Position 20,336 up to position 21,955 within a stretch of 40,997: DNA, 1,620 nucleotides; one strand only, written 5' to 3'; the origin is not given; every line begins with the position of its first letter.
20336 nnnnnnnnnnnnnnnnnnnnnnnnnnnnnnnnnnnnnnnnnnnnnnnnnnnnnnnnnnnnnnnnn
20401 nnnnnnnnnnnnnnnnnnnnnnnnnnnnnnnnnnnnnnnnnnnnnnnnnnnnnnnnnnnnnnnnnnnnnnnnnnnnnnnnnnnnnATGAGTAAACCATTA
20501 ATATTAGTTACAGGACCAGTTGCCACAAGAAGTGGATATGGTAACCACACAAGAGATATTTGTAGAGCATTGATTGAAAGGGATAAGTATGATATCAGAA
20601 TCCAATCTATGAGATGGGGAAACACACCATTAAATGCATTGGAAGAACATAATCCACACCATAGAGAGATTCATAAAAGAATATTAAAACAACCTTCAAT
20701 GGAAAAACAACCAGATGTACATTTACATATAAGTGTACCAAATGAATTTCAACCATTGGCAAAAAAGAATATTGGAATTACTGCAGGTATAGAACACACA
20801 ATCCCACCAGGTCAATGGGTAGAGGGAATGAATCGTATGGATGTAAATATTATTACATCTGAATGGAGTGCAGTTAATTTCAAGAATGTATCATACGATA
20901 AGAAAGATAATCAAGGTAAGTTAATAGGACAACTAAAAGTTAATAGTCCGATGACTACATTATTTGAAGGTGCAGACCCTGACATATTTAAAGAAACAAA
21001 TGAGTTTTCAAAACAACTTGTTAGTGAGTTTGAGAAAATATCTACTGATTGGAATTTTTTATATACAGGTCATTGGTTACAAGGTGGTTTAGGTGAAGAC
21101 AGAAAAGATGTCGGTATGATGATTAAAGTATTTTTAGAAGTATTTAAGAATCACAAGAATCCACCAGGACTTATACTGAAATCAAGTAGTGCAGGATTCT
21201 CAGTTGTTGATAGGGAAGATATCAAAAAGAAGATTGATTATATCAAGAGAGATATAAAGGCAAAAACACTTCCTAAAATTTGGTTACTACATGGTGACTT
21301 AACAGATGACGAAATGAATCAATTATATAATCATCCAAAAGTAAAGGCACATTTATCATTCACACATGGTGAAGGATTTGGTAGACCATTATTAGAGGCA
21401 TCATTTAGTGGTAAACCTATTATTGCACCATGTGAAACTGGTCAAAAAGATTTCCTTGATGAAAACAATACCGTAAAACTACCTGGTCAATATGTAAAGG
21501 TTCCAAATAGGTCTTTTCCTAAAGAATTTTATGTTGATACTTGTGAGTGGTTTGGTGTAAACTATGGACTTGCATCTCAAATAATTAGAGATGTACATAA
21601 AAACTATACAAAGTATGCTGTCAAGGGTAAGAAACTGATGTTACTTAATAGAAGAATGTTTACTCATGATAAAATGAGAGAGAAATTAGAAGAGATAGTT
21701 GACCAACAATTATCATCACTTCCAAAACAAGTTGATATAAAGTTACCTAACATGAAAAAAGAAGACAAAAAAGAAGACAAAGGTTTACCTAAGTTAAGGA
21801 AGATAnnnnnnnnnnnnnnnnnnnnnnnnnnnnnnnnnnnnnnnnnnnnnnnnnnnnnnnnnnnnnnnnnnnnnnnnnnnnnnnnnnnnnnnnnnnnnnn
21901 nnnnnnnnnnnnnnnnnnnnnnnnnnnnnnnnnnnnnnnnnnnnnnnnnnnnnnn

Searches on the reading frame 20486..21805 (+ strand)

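Call 26: search_protein_families(library=phrogs, proteins=[window:20486-21805:+], max_evalue=0.00001)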
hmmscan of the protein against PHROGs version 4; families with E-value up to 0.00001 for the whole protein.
window:20486-21805:+ (440 aa): 1 family
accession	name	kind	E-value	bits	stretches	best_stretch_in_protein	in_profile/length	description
phrog_2170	-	moron, auxiliary metabolic gene and host takeover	5.2e-16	59.7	1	6-334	6-304/374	glycosyltransferase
